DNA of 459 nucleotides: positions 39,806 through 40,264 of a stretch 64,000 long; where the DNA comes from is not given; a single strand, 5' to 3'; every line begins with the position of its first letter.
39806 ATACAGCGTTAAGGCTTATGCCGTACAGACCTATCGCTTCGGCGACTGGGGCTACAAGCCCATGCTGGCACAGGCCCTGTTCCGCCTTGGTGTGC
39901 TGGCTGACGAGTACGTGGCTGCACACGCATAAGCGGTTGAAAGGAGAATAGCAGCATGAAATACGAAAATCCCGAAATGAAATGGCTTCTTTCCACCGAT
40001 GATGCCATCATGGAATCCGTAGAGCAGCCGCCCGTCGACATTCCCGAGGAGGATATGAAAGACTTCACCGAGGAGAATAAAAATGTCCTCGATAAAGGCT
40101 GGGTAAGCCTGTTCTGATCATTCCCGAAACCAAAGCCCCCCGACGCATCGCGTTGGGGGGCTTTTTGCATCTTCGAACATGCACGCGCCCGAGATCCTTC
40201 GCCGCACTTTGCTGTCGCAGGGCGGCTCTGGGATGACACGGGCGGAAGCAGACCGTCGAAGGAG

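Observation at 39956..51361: Leader-like conserved N-terminus shared by four small acidic ORFs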

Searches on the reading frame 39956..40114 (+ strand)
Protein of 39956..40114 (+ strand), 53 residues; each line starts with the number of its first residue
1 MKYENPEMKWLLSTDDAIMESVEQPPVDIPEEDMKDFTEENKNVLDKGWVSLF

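Call 5: search_protein_families(library=pfam, proteins=[window:39956-40114:+], max_evalue=1)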
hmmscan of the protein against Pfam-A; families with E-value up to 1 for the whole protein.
seq(53 aa): 0 families

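Call 6: search_protein_families(library=ncbifam, proteins=[window:39956-40114:+], max_evalue=1)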
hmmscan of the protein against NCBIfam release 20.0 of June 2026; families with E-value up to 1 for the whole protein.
seq(53 aa): 0 families

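Call 8: find_homologous_proteins(query=A1, max_evalue=0.01)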
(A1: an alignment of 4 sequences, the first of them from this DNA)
Query A1 (4 sequences) (53 aa, profile of the alignment): 19 proteins with E <= 0.01 among 49 candidates.
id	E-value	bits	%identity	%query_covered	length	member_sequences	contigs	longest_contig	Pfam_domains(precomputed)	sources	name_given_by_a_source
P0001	1.4e-25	107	91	100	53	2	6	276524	-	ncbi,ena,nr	ncbi:MAG: hypothetical protein IJ009_01270 [Clostridia bacterium]|nr:hypothetical protein [Clostridi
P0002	6.1e-20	89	33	45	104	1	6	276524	-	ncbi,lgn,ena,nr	ncbi:MAG: hypothetical protein IJ009_01290 [Clostridia bacterium]|nr:hypothetical protein [Clostridi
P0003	1.6e-11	62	-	-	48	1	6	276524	-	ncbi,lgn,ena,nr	ncbi:MAG: hypothetical protein IJ009_01300 [Clostridia bacterium]|nr:hypothetical protein [Clostridi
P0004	5.1e-10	57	-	-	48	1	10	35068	-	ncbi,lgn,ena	-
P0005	1.0e-9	56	44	75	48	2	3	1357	-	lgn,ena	-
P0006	3.3e-9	54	-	-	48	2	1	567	-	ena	-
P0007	1.0e-8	53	-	-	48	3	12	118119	-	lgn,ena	-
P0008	1.2e-8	52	-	-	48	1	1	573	-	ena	-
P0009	2.9e-8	51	-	-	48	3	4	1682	-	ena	-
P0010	1.6e-7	49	-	-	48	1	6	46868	-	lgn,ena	-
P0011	1.7e-7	49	-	-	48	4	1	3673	-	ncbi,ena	-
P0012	3.1e-7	48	-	-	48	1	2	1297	-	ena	-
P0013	3.5e-5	41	-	-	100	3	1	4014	-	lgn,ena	-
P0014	4.2e-5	41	56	17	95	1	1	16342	-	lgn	-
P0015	4.2e-5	41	-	-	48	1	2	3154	-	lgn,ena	-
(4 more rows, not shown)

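Call 10: find_encoding_contigs(protein=P0003, flank=10000, max_places=6)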
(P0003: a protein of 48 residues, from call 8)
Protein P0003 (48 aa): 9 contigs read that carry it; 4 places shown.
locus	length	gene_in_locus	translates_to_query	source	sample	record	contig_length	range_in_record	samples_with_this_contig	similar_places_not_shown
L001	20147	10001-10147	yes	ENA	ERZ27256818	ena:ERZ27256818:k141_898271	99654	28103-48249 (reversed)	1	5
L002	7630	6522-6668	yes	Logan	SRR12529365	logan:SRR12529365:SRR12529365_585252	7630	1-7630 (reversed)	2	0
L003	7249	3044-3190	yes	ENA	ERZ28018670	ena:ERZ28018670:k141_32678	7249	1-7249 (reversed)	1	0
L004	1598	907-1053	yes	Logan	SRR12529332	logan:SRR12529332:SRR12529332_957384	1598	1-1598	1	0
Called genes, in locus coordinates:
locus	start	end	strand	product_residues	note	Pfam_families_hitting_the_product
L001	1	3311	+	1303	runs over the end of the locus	-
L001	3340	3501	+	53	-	-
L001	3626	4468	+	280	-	PF00126:HTH_1, PF03466:LysR_substrate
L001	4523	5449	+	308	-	PF00448:SRP54 (weak), PF00485:PRK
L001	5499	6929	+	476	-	PF02446:Glyco_hydro_77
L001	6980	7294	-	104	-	-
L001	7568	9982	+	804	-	-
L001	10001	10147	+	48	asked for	-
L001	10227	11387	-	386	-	PF01411:tRNA-synt_2c, PF07973:tRNA_SAD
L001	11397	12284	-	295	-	PF11449:ArsP_2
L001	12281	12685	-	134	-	PF01475:FUR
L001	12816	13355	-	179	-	PF00156:Pribosyltran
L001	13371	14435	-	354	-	PF00365:PFK, PF01513:NAD_kinase (weak)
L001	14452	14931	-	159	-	PF02464:CinA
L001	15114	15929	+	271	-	PF10609:ParA, PF13614:AAA_31 (weak)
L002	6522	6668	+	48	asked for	-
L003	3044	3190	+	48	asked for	-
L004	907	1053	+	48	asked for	-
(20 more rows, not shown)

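Call 11: find_encoding_contigs(protein=P0007, flank=10000, max_places=6)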
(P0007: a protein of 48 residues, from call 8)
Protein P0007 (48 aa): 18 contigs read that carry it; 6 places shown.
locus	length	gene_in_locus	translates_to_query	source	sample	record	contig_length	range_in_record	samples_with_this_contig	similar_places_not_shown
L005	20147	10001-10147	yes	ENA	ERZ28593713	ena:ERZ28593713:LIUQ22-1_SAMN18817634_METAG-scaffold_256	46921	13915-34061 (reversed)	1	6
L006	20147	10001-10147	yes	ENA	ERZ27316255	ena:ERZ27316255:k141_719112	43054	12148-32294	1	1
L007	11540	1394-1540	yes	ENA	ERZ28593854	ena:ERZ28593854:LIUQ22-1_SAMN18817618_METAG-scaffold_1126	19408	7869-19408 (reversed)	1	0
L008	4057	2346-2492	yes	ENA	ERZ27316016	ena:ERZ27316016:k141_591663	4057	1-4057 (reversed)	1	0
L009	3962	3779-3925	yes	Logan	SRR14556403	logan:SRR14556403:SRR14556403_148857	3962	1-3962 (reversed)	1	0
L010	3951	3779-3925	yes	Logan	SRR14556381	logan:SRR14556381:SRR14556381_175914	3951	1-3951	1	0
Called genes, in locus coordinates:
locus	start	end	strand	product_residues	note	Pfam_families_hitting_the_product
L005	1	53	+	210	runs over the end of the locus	PF13189:Cytidylate_kin2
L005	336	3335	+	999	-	-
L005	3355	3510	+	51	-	-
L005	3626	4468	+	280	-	PF00126:HTH_1, PF03466:LysR_substrate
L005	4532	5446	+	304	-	PF20720:nSTAND3 (weak), PF00448:SRP54 (weak), PF00485:PRK, PF01656:CbiA (weak)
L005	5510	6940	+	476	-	PF02446:Glyco_hydro_77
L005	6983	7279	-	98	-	-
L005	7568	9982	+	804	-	-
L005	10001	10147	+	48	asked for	-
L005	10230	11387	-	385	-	PF01411:tRNA-synt_2c, PF07973:tRNA_SAD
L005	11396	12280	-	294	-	PF11449:ArsP_2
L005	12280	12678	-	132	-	PF01475:FUR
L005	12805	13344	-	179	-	PF00156:Pribosyltran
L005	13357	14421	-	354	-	PF00365:PFK, PF01513:NAD_kinase (weak)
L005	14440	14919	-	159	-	PF02464:CinA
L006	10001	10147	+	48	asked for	-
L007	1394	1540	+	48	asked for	-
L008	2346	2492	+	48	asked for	-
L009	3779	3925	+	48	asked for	-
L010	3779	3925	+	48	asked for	-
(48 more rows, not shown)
